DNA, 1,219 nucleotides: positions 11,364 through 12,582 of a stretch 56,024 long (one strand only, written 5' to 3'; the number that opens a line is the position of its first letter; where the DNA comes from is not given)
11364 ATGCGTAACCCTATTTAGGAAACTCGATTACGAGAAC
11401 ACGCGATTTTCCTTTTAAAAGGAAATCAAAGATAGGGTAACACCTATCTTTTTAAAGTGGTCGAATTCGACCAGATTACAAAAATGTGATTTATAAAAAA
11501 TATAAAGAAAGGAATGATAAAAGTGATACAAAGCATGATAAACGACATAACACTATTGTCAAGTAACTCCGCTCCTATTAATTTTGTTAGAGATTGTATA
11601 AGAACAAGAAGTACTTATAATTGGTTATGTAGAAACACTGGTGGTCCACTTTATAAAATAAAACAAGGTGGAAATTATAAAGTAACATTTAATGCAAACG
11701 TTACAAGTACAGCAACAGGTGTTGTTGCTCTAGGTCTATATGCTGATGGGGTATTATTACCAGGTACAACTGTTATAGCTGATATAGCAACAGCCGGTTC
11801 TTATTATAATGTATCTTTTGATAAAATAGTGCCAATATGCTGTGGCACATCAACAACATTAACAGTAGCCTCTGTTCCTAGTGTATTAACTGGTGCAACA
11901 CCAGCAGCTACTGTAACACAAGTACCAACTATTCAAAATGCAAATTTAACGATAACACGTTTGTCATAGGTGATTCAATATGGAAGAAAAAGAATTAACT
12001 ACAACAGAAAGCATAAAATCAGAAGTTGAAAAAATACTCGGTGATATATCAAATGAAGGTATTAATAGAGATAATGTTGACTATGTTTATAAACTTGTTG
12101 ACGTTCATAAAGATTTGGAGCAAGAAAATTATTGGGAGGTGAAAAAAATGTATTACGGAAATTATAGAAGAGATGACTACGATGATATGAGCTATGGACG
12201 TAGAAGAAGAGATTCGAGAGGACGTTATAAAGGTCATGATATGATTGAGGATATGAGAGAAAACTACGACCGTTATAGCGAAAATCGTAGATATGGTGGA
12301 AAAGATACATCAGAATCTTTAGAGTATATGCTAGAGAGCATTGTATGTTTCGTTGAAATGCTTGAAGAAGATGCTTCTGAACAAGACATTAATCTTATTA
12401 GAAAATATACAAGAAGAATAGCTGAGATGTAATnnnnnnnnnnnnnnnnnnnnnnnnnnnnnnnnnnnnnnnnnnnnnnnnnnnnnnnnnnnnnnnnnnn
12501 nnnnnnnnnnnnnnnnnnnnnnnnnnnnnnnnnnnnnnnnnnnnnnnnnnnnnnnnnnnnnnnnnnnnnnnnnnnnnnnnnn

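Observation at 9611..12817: Terminator-bounded accessory cassette of six to seven low-complexity, Cys-rich or BclA-C-like proteins at the end of the early arm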

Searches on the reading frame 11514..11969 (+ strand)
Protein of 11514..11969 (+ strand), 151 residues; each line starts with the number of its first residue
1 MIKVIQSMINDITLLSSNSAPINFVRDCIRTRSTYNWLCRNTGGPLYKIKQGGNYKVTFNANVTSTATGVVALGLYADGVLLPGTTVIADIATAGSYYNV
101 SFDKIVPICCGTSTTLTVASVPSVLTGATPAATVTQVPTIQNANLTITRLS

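Call 5: search_protein_families(library=pfam, proteins=[window:11514-11969:+], max_evalue=1)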
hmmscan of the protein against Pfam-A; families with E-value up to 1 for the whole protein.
window:11514-11969:+ (151 aa): 1 family
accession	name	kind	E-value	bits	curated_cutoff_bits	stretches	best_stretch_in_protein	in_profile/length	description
PF18573.7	BclA_C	-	2.6e-06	27.8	38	1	49-151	42-128/128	BclA C-terminal domain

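Call 6: search_protein_families(library=phrogs, proteins=[window:11514-11969:+], max_evalue=0.01)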
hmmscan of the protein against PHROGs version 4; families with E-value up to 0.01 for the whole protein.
window:11514-11969:+ (151 aa): 1 family
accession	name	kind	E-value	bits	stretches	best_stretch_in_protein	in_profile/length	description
phrog_20016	-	unknown function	5e-08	33.7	1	52-149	51-139/141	-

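Call 10: search_dna_similar(query=window:11514-11969:+, collection=phages, mode=protein, max_rows=40, max_evalue=0.001)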
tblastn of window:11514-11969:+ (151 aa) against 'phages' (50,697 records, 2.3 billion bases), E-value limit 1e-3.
Records with a match: 2; places in all: 2; records where one place covers at least 80% of the query: 1.
Best place of each record, by identity: <60% 2.
By first word of the organism name: Bacteriophage 1; Dulem 1.
By host as written in the record: - 1; Varecia variegata 1.
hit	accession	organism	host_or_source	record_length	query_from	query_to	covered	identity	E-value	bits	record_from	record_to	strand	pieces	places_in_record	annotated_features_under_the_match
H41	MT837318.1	Bacteriophage sp.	human fecal samples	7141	8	151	95%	29.2%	6e-7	53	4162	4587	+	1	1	record has no annotation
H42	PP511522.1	Dulem virus 35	Varecia variegata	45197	40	150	74%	28.1%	7e-4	44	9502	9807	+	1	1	hypothetical protein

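Call 16: search_solved_structures(query=window:11514-11969:+, max_evalue=10, show_alignments=2)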
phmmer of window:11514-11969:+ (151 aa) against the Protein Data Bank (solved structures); distinct sequences matched with E-value up to 10: 3.
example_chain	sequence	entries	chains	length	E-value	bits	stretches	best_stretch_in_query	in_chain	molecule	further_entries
2m5t_A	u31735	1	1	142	0.1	16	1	71-112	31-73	human rhinovirus 2A proteinase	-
5x45_A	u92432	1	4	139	0.38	14.2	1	55-112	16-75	protease 2A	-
1dyz_A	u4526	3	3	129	0.57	13.6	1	18-109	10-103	AZURIN II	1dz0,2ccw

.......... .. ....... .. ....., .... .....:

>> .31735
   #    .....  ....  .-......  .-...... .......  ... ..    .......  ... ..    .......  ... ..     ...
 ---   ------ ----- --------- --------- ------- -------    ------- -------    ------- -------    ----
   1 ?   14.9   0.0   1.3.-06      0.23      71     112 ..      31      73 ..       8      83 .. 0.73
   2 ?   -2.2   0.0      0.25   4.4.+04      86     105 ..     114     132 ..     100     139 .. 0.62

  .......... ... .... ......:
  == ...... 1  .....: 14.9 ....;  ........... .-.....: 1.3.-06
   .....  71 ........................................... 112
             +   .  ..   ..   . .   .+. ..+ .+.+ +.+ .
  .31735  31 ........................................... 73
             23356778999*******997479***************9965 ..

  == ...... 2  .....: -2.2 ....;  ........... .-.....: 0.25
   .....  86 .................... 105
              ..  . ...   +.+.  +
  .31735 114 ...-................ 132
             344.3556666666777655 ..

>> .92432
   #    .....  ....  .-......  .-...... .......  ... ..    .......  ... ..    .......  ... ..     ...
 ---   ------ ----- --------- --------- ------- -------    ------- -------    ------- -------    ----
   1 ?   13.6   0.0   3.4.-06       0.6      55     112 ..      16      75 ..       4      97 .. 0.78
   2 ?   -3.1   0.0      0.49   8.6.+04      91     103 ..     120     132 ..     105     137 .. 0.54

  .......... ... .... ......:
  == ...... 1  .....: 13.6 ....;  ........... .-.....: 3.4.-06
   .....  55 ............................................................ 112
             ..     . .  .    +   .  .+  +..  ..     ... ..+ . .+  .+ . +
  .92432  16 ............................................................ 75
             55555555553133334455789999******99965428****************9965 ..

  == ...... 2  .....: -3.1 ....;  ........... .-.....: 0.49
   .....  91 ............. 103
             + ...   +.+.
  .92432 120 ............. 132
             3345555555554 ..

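Call 28: find_homologous_proteins(query=window:11514-11969:+, max_evalue=0.001)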
Query window:11514-11969:+ (151 aa): 901 proteins with E <= 0.001 among 1055 candidates; the best 120 are listed.
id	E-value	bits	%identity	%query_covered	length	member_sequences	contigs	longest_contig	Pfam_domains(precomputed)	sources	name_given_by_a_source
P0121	2.8e-85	301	96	98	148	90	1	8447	-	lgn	-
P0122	2.1e-83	295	93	98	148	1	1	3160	-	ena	-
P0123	8.4e-79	280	91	98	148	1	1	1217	PF18573.8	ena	-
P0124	2.7e-72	259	83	98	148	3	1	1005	-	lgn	-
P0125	4.8e-72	259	83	98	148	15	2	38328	-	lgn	-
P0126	5.7e-72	258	78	98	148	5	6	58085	PF18573.8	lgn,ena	-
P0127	4.4e-68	246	79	98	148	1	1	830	-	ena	-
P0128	7.8e-67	242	77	97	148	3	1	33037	-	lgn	-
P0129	1.4e-66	241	77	97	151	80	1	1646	-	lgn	-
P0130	2.8e-66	240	77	97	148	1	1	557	-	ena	-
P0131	3.2e-66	240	74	97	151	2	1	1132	-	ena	-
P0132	9.5e-66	238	76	97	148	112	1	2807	-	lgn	-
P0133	8.4e-63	229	74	97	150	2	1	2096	-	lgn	-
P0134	9.6e-63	228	74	98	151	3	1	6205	-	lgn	-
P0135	4.0e-62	226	73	97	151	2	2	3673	-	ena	-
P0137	1.1e-58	215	71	98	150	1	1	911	PF18573.8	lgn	-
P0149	3.6e-52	194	64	99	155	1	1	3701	PF18573.8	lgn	-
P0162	2.9e-50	188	63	97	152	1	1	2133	PF18573.8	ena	-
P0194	6.8e-49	184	63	98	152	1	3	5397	PF18573.8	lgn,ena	-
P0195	7.5e-49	183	61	97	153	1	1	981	PF18573.8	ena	-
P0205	1.7e-48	182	63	98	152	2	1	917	PF18573.8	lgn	-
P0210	1.8e-48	182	63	98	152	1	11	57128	PF18573.8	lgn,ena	-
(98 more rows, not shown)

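Call 38: predict_structure(alignment_id=A2)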
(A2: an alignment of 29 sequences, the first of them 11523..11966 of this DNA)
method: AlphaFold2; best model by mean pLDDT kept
length: 148 residues; sequences in the alignment: 29
mean_pLDDT: 89.3   pTM: 0.83
mean pLDDT of the five models: 89.3, 82.9, 80.8, 73.9, 66.4
residues with pLDDT >= 90: 103; 70-90: 38; 50-70: 6; < 50: 1
segments of 3 or more residues with pLDDT < 50: none
pLDDT, mean of each block of 10 residues (from residue 1): 90 94 69 72 87 95 95 94 94 95 87 94 91 95 89
secondary structure, 60 per line:
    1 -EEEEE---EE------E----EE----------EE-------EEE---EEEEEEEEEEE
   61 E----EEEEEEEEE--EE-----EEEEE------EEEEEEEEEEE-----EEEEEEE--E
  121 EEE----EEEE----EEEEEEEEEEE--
elements in order: E2-6 E44-46 E50-61 E66-74 E84-88 E95-105 E111-117 E120-123 E128-131 E136-146

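Call 41: fold_search(model_id=the predicted structure, library=pdb)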
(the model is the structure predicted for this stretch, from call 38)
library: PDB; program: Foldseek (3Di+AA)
matches with E <= 10: 1745; with E <= 0.001: 150
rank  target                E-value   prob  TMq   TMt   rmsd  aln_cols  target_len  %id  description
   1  3twi_A                2.1e-07  1.00  0.64  0.69   6.0       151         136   18  Variable Lymphocyte Receptor Recognition of the Immunodominant Glycoprotein of Bacillus anthracis Spores (released 2012-03-14)
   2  9k09_A                5.9e-07  1.00  0.61  0.28   5.3       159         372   10  Cyanophage A4 portal-tail complex (released 2025-04-09)
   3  3tyj                  6.3e-07  1.00  0.60  0.65   5.9       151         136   17  Bacillus collagen-like protein of anthracis P159S mutant (released 2012-03-14)
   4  2r6q                  1.1e-06  1.00  0.60  0.64   5.9       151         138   17  Crystal Structure of BclA-island Construct (released 2009-03-10)
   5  2z5w                  1.2e-06  1.00  0.62  0.67   5.8       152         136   17  tBclA, a recombinant spore surface protein from Bacillus anthracis (released 2008-04-22)
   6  9h38_B                1.3e-06  1.00  0.59  0.63   8.8       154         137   18  C-terminal domain of the F-ENA tip fibrillum F-BclA from Bacillus thuringiensis (released 2025-03-12)
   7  1wck                  1.5e-06  1.00  0.59  0.64   5.9       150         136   17  Crystal structure of the C-terminal domain of BclA, the major antigen of the exosporium of the Bacillus anthracis spore. (released 2005-10-25)
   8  6a3v_E                1.7e-06  1.00  0.61  0.61   5.4       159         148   12  Complex structure of human 4-1BB and 4-1BBL (released 2018-10-10)
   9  8d02                  2.1e-06  1.00  0.68  0.68   4.6       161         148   13  Crystal Structure of Bacillus anthracis BxpB (released 2023-05-24)
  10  6bwv_B                2.4e-06  1.00  0.63  0.65   4.9       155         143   14  Crystal Structure of the 4-1BB/4-1BBL Complex (released 2018-05-09)
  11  8ke9_A                3.5e-06  1.00  0.67  0.48   3.9       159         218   10  The CBD domain of cyanophage A-1(L) short tail fiber (released 2024-04-10)
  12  6mge_B                3.5e-06  1.00  0.63  0.60   5.5       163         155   13  Structure of human 4-1BBL (released 2018-11-21)
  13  6mgp_A                3.5e-06  1.00  0.60  0.60   5.3       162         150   14  Structure of human 4-1BB / 4-1BBL complex (released 2018-11-14)
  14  9h38_S                3.7e-06  1.00  0.60  0.64   4.6       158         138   15  C-terminal domain of the F-ENA tip fibrillum F-BclA from Bacillus thuringiensis (released 2025-03-12)
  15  6mgp_B                3.9e-06  1.00  0.61  0.60   5.5       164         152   13  Structure of human 4-1BB / 4-1BBL complex (released 2018-11-14)
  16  9h38_M                4.6e-06  1.00  0.61  0.66   9.0       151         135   16  C-terminal domain of the F-ENA tip fibrillum F-BclA from Bacillus thuringiensis (released 2025-03-12)
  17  6bwv_A                5.1e-06  1.00  0.62  0.63   4.9       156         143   14  Crystal Structure of the 4-1BB/4-1BBL Complex (released 2018-05-09)
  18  6a3v_A                5.7e-06  1.00  0.62  0.62   5.5       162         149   15  Complex structure of human 4-1BB and 4-1BBL (released 2018-10-10)
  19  6cu0_E                5.7e-06  1.00  0.62  0.64   5.4       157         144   13  Crystal structure of 4-1BBL/4-1BB (C121S) complex in P21 space group (released 2018-05-09)
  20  6cpr_C                6.4e-06  1.00  0.61  0.61   5.8       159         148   13  Crystal structure of 4-1BBL/4-1BB complex in C2 space group (released 2018-05-09)
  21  7r1m_A                6.7e-06  1.00  0.68  0.64   4.6       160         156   13  Crystal structure of ExsFA, a Bacillus cereus spore exosporium protein (released 2023-02-15)
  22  6cu0_A                6.7e-06  1.00  0.59  0.58   5.6       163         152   14  Crystal structure of 4-1BBL/4-1BB (C121S) complex in P21 space group (released 2018-05-09)
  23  9h38_K                6.7e-06  1.00  0.56  0.59   9.0       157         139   15  C-terminal domain of the F-ENA tip fibrillum F-BclA from Bacillus thuringiensis (released 2025-03-12)
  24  9h38_L                7.1e-06  1.00  0.54  0.57   9.4       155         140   15  C-terminal domain of the F-ENA tip fibrillum F-BclA from Bacillus thuringiensis (released 2025-03-12)
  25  6cpr_A                7.9e-06  1.00  0.60  0.59   5.8       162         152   14  Crystal structure of 4-1BBL/4-1BB complex in C2 space group (released 2018-05-09)
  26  6a3v_O                9.8e-06  1.00  0.62  0.62   5.5       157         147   13  Complex structure of human 4-1BB and 4-1BBL (released 2018-10-10)
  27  6cu0_C                9.8e-06  1.00  0.60  0.60   5.4       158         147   14  Crystal structure of 4-1BBL/4-1BB (C121S) complex in P21 space group (released 2018-05-09)
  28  9h38_A                9.8e-06  1.00  0.55  0.57   9.1       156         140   16  C-terminal domain of the F-ENA tip fibrillum F-BclA from Bacillus thuringiensis (released 2025-03-12)
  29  7r1m_B                1.2e-05  1.00  0.65  0.64   4.5       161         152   14  Crystal structure of ExsFA, a Bacillus cereus spore exosporium protein (released 2023-02-15)
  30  6cu0_F                1.2e-05  1.00  0.59  0.58   5.7       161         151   14  Crystal structure of 4-1BBL/4-1BB (C121S) complex in P21 space group (released 2018-05-09)
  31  6cu0_B                1.3e-05  1.00  0.61  0.61   5.5       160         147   14  Crystal structure of 4-1BBL/4-1BB (C121S) complex in P21 space group (released 2018-05-09)
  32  9h38_R                1.4e-05  1.00  0.61  0.63   7.1       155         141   15  C-terminal domain of the F-ENA tip fibrillum F-BclA from Bacillus thuringiensis (released 2025-03-12)
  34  6a3v_I                1.4e-05  1.00  0.61  0.62   5.4       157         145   14  Complex structure of human 4-1BB and 4-1BBL (released 2018-10-10)
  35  6cpr_B                1.4e-05  1.00  0.61  0.60   5.7       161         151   13  Crystal structure of 4-1BBL/4-1BB complex in C2 space group (released 2018-05-09)
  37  6mgp_C                1.9e-05  1.00  0.61  0.59   5.6       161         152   14  Structure of human 4-1BB / 4-1BBL complex (released 2018-11-14)
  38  6a3v_G                2.0e-05  1.00  0.61  0.61   5.7       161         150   12  Complex structure of human 4-1BB and 4-1BBL (released 2018-10-10)
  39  6cu0_D                2.1e-05  1.00  0.61  0.61   5.4       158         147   14  Crystal structure of 4-1BBL/4-1BB (C121S) complex in P21 space group (released 2018-05-09)
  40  6a3v_C                2.1e-05  1.00  0.60  0.60   5.6       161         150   14  Complex structure of human 4-1BB and 4-1BBL (released 2018-10-10)
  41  6mge_C                2.2e-05  1.00  0.61  0.63   5.4       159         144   12  Structure of human 4-1BBL (released 2018-11-21)
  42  6a3v_U                2.3e-05  1.00  0.61  0.61   5.3       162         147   14  Complex structure of human 4-1BB and 4-1BBL (released 2018-10-10)
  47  6a3v_S                2.6e-05  1.00  0.62  0.62   5.2       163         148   13  Complex structure of human 4-1BB and 4-1BBL (released 2018-10-10)
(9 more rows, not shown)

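Call 45: fold_search(model_id=the predicted structure, library=viral)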
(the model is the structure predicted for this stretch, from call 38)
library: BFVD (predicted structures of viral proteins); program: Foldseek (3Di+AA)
matches with E <= 10: 1914; with E <= 0.001: 370
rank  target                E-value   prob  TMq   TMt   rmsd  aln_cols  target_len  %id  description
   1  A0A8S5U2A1            1.4e-10  1.00  0.81  0.89   2.0       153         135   25  Uncharacterized protein [Siphoviridae sp. ctqzz19]
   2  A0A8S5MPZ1            3.4e-10  1.00  0.74  0.83   2.8       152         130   22  Uncharacterized protein [Podoviridae sp. ctoqT5]
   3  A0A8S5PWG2            8.1e-10  1.00  0.77  0.83   3.6       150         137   23  Uncharacterized protein [Myoviridae sp. ctWiL39]
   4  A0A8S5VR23            1.1e-09  1.00  0.78  0.85   2.1       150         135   16  (no name in the UniProt tables at hand)
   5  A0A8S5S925            5.3e-09  1.00  0.77  0.81   3.4       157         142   21  BclA protein [Phage sp. ctGns7]
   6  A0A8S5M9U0            6.0e-09  1.00  0.72  0.76   3.9       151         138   21  Uncharacterized protein [Siphoviridae sp. ctv4j104]
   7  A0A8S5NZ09            1.3e-08  1.00  0.76  0.79   3.3       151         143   17  Uncharacterized protein [Siphoviridae sp. ctiMP24]
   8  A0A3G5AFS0            3.2e-08  1.00  0.73  0.10   8.2       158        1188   18  Uncharacterized protein [Solivirus sp.]
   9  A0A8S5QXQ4            3.3e-08  1.00  0.76  0.73   3.6       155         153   17  Uncharacterized protein [Siphoviridae sp. ct9lR64]
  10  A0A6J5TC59            5.4e-08  1.00  0.59  0.47  10.8       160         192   12  Uncharacterized protein [uncultured Caudovirales phage]
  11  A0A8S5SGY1            7.1e-08  1.00  0.74  0.76   2.9       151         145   20  BclA protein [Siphoviridae sp. ctzyE57]
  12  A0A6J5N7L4            1.1e-07  1.00  0.61  0.47  10.9       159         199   16  Uncharacterized protein [uncultured Caudovirales phage]
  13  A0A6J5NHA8            1.4e-07  1.00  0.60  0.16  10.3       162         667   14  Collagen triple helix repeat [uncultured Caudovirales phage]
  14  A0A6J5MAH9            1.5e-07  1.00  0.75  0.45   3.9       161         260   14  Uncharacterized protein [uncultured Caudovirales phage]
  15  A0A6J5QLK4            1.5e-07  1.00  0.61  0.51  10.1       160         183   21  Uncharacterized protein [uncultured Caudovirales phage]
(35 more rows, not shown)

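Call 71: search_protein_families(library=ncbifam, proteins=[window:11523-11966:+], max_evalue=0.1)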
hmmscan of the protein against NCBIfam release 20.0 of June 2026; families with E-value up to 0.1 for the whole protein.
window:11523-11966:+ (148 aa): 0 families

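Call 72: search_protein_families(library=padloc, proteins=[window:11523-11966:+], max_evalue=0.1)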
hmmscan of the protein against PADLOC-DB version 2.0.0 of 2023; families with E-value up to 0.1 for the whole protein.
window:11523-11966:+ (148 aa): 0 families

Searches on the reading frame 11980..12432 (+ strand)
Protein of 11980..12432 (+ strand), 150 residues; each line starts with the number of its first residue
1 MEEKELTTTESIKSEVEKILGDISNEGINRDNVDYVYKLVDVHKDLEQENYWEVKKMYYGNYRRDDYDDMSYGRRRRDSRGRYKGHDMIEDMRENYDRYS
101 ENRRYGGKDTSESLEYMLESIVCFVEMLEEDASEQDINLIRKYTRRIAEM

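Call 5: search_protein_families(library=pfam, proteins=[window:11980-12432:+], max_evalue=1)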
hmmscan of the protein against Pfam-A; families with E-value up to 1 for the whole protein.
window:11980-12432:+ (150 aa): 1 family
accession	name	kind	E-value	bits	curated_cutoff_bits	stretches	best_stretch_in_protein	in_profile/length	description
PF25826.1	DUF7952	-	0.15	12.7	33.4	1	38-94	19-75/131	Domain of unknown function (DUF7952)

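Call 6: search_protein_families(library=phrogs, proteins=[window:11980-12432:+], max_evalue=0.01)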
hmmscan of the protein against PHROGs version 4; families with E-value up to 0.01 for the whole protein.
window:11980-12432:+ (150 aa): 1 family
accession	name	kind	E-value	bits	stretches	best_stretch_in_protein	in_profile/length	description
phrog_28802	-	unknown function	1.9e-06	29.2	1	12-113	5-109/190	-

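Call 68: search_protein_families(library=pfam, proteins=[window:11980-12429:+], max_evalue=0.1)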
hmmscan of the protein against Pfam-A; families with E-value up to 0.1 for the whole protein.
window:11980-12429:+ (150 aa): 0 families

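Call 71: search_protein_families(library=ncbifam, proteins=[window:11980-12429:+], max_evalue=0.1)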
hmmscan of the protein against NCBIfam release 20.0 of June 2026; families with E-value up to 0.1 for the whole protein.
window:11980-12429:+ (150 aa): 1 family
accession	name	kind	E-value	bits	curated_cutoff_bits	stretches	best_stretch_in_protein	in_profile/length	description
NF045923.1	SpheroidMoxCrtARhod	equivalog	0.046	13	300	1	12-92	35-115/226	spheroidene monooxygenase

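Call 72: search_protein_families(library=padloc, proteins=[window:11980-12429:+], max_evalue=0.1)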
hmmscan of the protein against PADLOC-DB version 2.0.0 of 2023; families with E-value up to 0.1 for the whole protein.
window:11980-12429:+ (150 aa): 0 families
